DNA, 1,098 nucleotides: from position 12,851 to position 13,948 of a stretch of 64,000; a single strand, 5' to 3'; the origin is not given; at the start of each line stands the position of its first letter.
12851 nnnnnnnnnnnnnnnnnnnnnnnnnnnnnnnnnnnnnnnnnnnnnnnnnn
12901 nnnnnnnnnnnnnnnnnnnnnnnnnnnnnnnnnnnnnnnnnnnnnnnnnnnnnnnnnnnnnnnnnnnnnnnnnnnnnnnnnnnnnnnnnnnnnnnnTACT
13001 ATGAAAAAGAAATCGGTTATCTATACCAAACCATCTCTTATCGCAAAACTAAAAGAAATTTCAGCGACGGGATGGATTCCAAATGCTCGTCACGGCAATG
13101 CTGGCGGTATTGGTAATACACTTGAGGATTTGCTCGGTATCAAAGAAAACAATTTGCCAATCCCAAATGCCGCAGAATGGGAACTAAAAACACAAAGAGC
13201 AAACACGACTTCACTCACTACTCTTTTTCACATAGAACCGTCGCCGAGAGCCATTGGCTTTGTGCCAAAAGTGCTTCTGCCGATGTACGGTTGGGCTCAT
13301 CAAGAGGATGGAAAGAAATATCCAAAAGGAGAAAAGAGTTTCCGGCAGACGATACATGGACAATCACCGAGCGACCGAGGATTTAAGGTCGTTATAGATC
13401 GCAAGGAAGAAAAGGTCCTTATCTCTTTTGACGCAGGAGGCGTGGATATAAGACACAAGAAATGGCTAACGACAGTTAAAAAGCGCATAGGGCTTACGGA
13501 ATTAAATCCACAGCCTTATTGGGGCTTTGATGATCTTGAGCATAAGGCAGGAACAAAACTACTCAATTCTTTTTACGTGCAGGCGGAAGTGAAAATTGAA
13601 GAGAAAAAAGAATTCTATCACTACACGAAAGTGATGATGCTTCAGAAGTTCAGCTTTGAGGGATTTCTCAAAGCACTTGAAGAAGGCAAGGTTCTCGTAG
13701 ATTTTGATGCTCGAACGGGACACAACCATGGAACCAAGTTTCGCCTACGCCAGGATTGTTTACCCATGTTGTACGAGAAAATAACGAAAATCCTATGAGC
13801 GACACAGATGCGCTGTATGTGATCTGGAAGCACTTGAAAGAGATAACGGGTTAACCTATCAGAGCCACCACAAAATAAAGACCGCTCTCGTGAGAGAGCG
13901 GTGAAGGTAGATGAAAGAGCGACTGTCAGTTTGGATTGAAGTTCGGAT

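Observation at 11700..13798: AT-rich Type II R-M island inserted beside tRNA-Tyr, with an inverted partial tRNA copy at the junction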

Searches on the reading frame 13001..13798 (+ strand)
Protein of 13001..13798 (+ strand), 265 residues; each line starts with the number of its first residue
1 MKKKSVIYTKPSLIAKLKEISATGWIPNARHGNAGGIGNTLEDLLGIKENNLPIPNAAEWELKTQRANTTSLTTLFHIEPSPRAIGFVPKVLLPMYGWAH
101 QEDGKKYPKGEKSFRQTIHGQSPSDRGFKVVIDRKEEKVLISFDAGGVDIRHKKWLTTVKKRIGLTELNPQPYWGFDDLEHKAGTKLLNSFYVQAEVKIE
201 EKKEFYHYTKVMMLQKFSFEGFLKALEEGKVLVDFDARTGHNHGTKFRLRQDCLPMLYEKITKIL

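Call 7: search_protein_families(library=pfam, proteins=[window:13001-13798:+], max_evalue=0.1)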
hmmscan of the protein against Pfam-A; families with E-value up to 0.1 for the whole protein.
window:13001-13798:+ (265 aa): 2 families
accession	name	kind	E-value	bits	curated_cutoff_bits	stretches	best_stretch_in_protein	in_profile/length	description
PF15515.12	MvaI_BcnI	-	1.7e-66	224.9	25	1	14-258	1-227/227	MvaI/BcnI restriction endonuclease family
PF09562.16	RE_LlaMI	-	0.028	14.4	25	0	205-241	203-239/266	LlaMI restriction endonuclease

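Call 8: search_protein_families(library=ncbifam, proteins=[window:13001-13798:+], max_evalue=0.1)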
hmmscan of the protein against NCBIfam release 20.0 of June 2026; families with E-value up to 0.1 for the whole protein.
window:13001-13798:+ (265 aa): 0 families

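Call 13: find_encoding_contigs(protein=window:13001-13798:+, flank=8000, max_places=10)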
Protein window:13001-13798:+ (265 aa): 1 contig read that carries it; 1 place shown.
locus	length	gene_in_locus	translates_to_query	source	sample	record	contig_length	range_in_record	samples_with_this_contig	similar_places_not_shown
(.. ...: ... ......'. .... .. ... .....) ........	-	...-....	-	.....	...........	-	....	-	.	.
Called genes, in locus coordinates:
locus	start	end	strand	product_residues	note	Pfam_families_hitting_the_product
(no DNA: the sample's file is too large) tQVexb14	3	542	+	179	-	?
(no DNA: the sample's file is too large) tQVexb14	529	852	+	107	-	PF01555:N6_N4_Mtase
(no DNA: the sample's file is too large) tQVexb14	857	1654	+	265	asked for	PF15515:MvaI_BcnI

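Call 15: find_homologous_proteins(query=window:13001-13798:+)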
Query window:13001-13798:+ (265 aa): 6981 proteins with E <= 0.001 among 7617 candidates; the best 120 are listed.
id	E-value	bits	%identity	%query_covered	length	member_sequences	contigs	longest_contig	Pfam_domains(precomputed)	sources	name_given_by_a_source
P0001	2.1e-161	553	91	100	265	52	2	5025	PF15515.13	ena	-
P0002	4.3e-156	536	87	100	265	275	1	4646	PF15515.13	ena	-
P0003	2.9e-155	533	87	100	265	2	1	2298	PF15515.13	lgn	-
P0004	1.0e-154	531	88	98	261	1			PF15515.13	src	-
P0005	1.4e-154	531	85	100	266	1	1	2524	PF15515.13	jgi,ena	jgi:hypothetical protein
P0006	1.8e-154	531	88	100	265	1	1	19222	PF15515.13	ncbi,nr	ncbi:MAG: MvaI/BcnI restriction endonuclease family protein [Candidatus Sungbacteria bacterium]|nr:M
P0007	6.8e-154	529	87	100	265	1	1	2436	PF15515.13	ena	-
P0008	7.9e-154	529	85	100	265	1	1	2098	PF15515.13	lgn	-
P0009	1.2e-153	528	88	100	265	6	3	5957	PF15515.13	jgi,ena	jgi:hypothetical protein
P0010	1.4e-153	528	85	99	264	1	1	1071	PF15515.13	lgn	-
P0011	2.3e-153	527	85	100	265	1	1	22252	PF15515.13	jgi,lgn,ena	jgi:hypothetical protein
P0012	3.3e-153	526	86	100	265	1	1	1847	PF15515.13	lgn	-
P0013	3.5e-153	526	87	99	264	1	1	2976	PF15515.13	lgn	-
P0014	3.5e-153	526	86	99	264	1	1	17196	PF15515.13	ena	-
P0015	5.6e-153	526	87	99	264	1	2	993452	PF15515.13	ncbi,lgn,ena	ncbi:MAG: MvaI/BcnI family restriction endonuclease [Minisyncoccia bacterium]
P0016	5.9e-153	526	87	99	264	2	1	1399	PF15515.13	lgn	-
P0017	7.0e-153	525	85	100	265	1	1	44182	PF15515.13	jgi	jgi:hypothetical protein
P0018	8.8e-153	525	86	100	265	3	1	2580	PF15515.13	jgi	-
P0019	1.0e-152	525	84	100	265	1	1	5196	PF15515.13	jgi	jgi:hypothetical protein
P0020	1.4e-152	524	85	99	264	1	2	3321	PF15515.13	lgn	-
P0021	1.5e-152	524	86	100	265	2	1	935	PF15515.13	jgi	jgi:hypothetical protein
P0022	1.9e-152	524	86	99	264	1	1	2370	PF15515.13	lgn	-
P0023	3.5e-152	523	85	100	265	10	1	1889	PF15515.13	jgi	-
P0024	4.0e-152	523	85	100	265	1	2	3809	PF15515.13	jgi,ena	-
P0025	4.3e-152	523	86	100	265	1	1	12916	PF15515.13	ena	-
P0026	4.6e-152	523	87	98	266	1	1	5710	PF15515.13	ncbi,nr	ncbi:MvaI/BcnI restriction endonuclease family protein [Candidatus Peregrinibacteria bacterium]|nr:M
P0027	4.6e-152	523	86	100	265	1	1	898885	PF15515.13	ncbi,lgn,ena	-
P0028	5.2e-152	523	86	100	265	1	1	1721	PF15515.13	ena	-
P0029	6.5e-152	522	86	100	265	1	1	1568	PF15515.13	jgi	-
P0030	7.2e-152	522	87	100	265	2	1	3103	PF15515.13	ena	-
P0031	8.9e-152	522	85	100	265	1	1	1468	PF15515.13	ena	-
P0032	9.7e-152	522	86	100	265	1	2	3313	PF15515.13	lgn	-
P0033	9.8e-152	522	86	100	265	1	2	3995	PF15515.13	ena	-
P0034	1.3e-151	521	85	100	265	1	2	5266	PF15515.13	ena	-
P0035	1.5e-151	521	86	100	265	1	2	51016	PF15515.13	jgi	jgi:hypothetical protein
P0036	1.5e-151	521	86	99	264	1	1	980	PF15515.13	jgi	jgi:hypothetical protein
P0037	1.6e-151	521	86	100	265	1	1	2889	PF15515.13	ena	-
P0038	1.6e-151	521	86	98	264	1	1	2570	PF15515.13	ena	-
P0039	1.9e-151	521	84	100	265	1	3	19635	PF15515.13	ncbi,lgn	-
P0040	2.2e-151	520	85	100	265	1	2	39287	PF15515.13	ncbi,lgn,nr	ncbi:MAG: MvaI/BcnI family restriction endonuclease [Candidatus Staskawiczbacteria bacterium]|nr:Mva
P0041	2.3e-151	520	86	100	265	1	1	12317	PF15515.13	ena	-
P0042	2.3e-151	520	86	100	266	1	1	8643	PF15515.13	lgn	-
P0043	3.9e-151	520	86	100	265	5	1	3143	PF15515.13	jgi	-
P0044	3.9e-151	520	84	100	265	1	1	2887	PF15515.13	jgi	jgi:hypothetical protein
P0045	4.1e-151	520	85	100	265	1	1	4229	PF15515.13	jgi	jgi:hypothetical protein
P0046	5.2e-151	519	85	100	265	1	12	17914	PF15515.13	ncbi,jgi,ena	ncbi:MAG TPA: MvaI/BcnI family restriction endonuclease [Candidatus Paceibacterota bacterium]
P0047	5.5e-151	519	84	100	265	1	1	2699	PF15515.13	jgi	-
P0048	6.2e-151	519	85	99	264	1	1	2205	PF15515.13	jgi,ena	-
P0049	7.0e-151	519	85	99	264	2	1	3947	PF15515.13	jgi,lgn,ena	-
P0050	7.6e-151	519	85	100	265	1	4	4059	PF15515.13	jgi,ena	-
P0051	7.9e-151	519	86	100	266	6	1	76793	PF15515.13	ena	-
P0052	8.1e-151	519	87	99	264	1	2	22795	PF15515.13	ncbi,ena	-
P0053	8.6e-151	519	86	100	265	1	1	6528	PF15515.13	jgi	-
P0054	8.9e-151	519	85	100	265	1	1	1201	PF15515.13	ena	-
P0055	9.6e-151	518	85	100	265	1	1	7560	PF15515.13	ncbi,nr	ncbi:MAG: MvaI/BcnI family restriction endonuclease [bacterium]|nr:MvaI/BcnI family restriction endo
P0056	1.1e-150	518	86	100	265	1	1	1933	PF15515.13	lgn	-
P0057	1.1e-150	518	85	100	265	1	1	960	PF15515.13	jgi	-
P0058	1.6e-150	518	85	100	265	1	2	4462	PF15515.13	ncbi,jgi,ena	-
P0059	1.6e-150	518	86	100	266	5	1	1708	PF15515.13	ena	-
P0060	1.6e-150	518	85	100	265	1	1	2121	PF15515.13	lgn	-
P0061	1.7e-150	518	85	98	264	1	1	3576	PF15515.13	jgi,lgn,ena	-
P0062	1.8e-150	517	85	100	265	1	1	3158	PF15515.13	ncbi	-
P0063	1.9e-150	517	83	100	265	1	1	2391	PF15515.13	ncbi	-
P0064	2.2e-150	517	85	99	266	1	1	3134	PF15515.13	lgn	-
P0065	2.4e-150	517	85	100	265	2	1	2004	PF15515.13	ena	-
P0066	2.6e-150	517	85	100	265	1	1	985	PF15515.13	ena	-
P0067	2.7e-150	517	85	100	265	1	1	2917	PF15515.13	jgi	-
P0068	2.9e-150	517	83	100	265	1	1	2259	PF15515.13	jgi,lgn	jgi:hypothetical protein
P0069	3.2e-150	517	86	100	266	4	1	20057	PF15515.13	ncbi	-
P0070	4.9e-150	516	86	99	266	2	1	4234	PF15515.13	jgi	jgi:hypothetical protein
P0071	4.9e-150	516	86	100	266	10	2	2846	PF15515.13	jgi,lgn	jgi:hypothetical protein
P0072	5.0e-150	516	85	100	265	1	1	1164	PF15515.13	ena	-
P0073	5.1e-150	516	84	99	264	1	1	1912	PF15515.13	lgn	-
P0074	5.5e-150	516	86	100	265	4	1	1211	PF15515.13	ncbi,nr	ncbi:MAG: MvaI/BcnI family restriction endonuclease [bacterium]|nr:MvaI/BcnI family restriction endo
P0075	6.5e-150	516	85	99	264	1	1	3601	PF15515.13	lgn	-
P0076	6.6e-150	516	85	100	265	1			PF15515.13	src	-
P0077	6.7e-150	516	85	99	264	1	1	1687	PF15515.13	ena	-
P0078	8.6e-150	515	85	100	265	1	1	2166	PF15515.13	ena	-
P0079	1.2e-149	515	85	100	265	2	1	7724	PF15515.13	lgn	-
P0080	1.3e-149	515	84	100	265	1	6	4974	PF15515.13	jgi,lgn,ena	-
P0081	1.3e-149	515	85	100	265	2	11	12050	PF15515.13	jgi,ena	-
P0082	1.3e-149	515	85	100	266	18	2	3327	PF15515.13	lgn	-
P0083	1.5e-149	515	84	100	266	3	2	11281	PF15515.13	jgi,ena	-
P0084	1.7e-149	514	83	100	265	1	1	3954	PF15515.13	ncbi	-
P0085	1.8e-149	514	84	100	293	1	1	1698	PF15515.13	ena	-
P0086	1.8e-149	514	84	99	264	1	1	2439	PF15515.13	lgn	-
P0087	1.9e-149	514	84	99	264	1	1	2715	PF15515.13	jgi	jgi:hypothetical protein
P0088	2.0e-149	514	85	100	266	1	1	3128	PF15515.13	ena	-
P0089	2.1e-149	514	85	100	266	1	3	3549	PF15515.13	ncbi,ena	-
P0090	2.2e-149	514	83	100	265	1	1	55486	PF15515.13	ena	-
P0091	2.9e-149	514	84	100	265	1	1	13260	PF15515.13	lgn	-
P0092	3.8e-149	513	85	98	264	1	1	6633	PF15515.13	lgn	-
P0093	3.8e-149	513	85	100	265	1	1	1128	PF15515.13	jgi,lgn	-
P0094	3.8e-149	513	84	99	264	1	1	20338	PF15515.13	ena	-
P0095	4.1e-149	513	85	99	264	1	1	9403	PF15515.13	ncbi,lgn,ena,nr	ncbi:MvaI/BcnI restriction endonuclease family protein [Patescibacteria group bacterium]|nr:MvaI/Bcn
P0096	4.5e-149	513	83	100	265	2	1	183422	PF15515.13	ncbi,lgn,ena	ncbi:MAG: MvaI/BcnI family restriction endonuclease [Patescibacteria group bacterium]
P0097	5.2e-149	513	85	99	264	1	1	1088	PF15515.13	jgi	-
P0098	7.6e-149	512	84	100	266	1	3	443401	PF15515.13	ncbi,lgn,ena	ncbi:MAG: MvaI/BcnI family restriction endonuclease [Patescibacteria group bacterium]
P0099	9.8e-149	512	84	99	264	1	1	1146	PF15515.13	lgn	-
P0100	1.0e-148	512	84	97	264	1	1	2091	PF15515.13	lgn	-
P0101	1.0e-148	512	85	100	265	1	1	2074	PF15515.13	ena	-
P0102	1.2e-148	512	85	100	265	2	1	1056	PF15515.13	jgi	-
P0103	1.2e-148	511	85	100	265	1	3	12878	PF15515.13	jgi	jgi:hypothetical protein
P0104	1.3e-148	511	84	100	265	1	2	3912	PF15515.13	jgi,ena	-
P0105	1.4e-148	511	83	100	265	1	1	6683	PF15515.13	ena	-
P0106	1.4e-148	511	84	100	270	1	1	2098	PF15515.13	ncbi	-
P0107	1.5e-148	511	84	100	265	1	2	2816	PF15515.13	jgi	-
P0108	1.6e-148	511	85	100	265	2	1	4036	PF15515.13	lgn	-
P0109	1.6e-148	511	84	100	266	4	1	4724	PF15515.13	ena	-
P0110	1.8e-148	511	83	100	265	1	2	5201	PF15515.13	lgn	-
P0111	2.1e-148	511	84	98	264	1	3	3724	PF15515.13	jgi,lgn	-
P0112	2.1e-148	511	83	100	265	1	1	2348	PF15515.13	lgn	-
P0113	2.2e-148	511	85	99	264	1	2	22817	PF15515.13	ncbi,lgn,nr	ncbi:MAG: MvaI/BcnI family restriction endonuclease [Candidatus Sungbacteria bacterium]|nr:MvaI/BcnI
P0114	2.2e-148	511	83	100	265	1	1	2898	PF15515.13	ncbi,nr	ncbi:MAG: MvaI/BcnI restriction endonuclease family protein [Candidatus Niyogibacteria bacterium]|nr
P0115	2.6e-148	510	85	98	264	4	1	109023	PF15515.13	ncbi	-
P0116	2.8e-148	510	83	99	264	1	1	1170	PF15515.13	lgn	-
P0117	2.9e-148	510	84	100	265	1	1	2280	PF15515.13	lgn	-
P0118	3.0e-148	510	83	100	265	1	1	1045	PF15515.13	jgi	jgi:hypothetical protein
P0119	3.3e-148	510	84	99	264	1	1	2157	PF15515.13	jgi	jgi:hypothetical protein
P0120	3.4e-148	510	85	100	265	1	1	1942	PF15515.13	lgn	-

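Call 16: find_related_loci(query=window:13001-13798:+, collection=genome_contigs, flank=6000)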
Query window:13001-13798:+ (265 aa) in genome_contigs; peptide patterns used: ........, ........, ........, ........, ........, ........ (x = any residue, [..] = any of these).
599 stretches matched a pattern (row limit reached: there are more); 541 encode a relative of the query (tblastn E <= 1e-3); the best 80 are kept; 80 distinct loci.
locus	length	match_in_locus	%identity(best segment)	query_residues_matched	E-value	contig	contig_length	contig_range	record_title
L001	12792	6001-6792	92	1-264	2e-167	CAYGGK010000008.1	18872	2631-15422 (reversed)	MAG TPA_asm: uncultured Candidatus Saccharibacteria bacterium isolate ERP113451_co3_264 genome assembly, contig: NODE_21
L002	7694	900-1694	91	1-265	1e-165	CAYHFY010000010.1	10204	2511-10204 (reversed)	MAG TPA_asm: uncultured Candidatus Saccharibacteria bacterium isolate ERP119705_co10_170 genome assembly, contig: NODE_5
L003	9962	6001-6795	88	1-265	9e-159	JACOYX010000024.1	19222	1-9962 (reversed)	MAG: Candidatus Sungiibacteriota bacterium isolate NC_groundwater_190_Ag_S-0.1um_45_12 S4_GD2017_2_S1_scaffold_3151, who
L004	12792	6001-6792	88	1-264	1e-158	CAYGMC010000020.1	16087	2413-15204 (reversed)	MAG TPA_asm: uncultured Candidatus Saccharibacteria bacterium isolate ERP113451_co5_162 genome assembly, contig: NODE_19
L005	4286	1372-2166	87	1-265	2e-162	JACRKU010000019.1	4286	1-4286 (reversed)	MAG: Candidatus Yonathbacteria bacterium isolate NC_groundwater_1863_Pr3_B-0.1um_46_30 SR-2_scaffold_141_2431630, whole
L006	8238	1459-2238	88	1-260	1e-157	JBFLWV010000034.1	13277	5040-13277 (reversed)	MAG: Patescibacteria group bacterium isolate MAG041 MAG041_34, whole genome shotgun sequence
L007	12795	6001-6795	84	1-265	2e-155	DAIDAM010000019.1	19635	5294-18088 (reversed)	MAG TPA_asm: bacterium isolate clean1841 k141_25218, whole genome shotgun sequence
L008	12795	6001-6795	85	1-265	1e-155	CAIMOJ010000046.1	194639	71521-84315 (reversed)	Candidatus Uhrbacteria bacterium isolate LJ_bin-4636 genome assembly, contig: bin-4636:46/76, whole genome shotgun seque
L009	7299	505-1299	86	1-265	5e-155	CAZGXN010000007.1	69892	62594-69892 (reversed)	MAG TPA_asm: uncultured Bdellovibrionales bacterium isolate ERP113451_co1_249 genome assembly, contig: NODE_243_length_6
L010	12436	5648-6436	87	3-265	4e-155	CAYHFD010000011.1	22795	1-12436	MAG TPA_asm: uncultured Candidatus Saccharibacteria bacterium isolate ERP119705_co11_13 genome assembly, contig: NODE_18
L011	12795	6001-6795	85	1-265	9e-155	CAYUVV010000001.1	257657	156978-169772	MAG TPA_asm: uncultured Candidatus Saccharibacteria bacterium isolate SRP329715_co1_369 genome assembly, contig: NODE_18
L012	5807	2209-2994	84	1-262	2e-155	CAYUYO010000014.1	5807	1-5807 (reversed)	MAG TPA_asm: uncultured Candidatus Saccharibacteria bacterium isolate SRP178699_co1_489 genome assembly, contig: NODE_20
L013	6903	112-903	85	2-265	2e-154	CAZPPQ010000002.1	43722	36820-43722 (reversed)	MAG TPA_asm: uncultured Gammaproteobacteria bacterium isolate SRP062349_co5_334 genome assembly, contig: NODE_187_length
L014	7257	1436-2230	85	1-265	2e-154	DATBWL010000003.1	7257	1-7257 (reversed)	MAG TPA_asm: Candidatus Paceibacterota bacterium isolate SMAG_U7540 k141_684398, whole genome shotgun sequence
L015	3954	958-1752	83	1-265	1e-158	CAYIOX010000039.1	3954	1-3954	MAG TPA_asm: uncultured Candidatus Saccharibacteria bacterium isolate ERP119705_co3_374 genome assembly, contig: NODE_32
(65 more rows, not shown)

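Call 51: search_protein_families(library=pfam, proteins=[L014:2307-3038:-, L001:6802-7875:+, L001:7882-8391:+], max_evalue=0.01)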
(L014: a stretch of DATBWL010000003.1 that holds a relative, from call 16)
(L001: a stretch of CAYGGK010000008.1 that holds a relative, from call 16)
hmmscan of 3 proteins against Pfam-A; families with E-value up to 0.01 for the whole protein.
L014:2307-3038:- (243 aa): 0 families

L001:6802-7875:+ (357 aa): 1 family
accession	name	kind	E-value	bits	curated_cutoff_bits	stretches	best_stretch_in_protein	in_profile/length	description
PF03235.19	GmrSD_N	-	9.9e-24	85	33.2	1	35-189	3-198/199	GmrSD restriction endonuclease, N-terminal domain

L001:7882-8391:+ (169 aa): 1 family
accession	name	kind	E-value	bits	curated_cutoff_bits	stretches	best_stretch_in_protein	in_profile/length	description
PF18735.6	HEPN_RiboL-PSP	-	7.1e-05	23.2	28.4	1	8-159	5-182/191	RiboL-PSP-HEPN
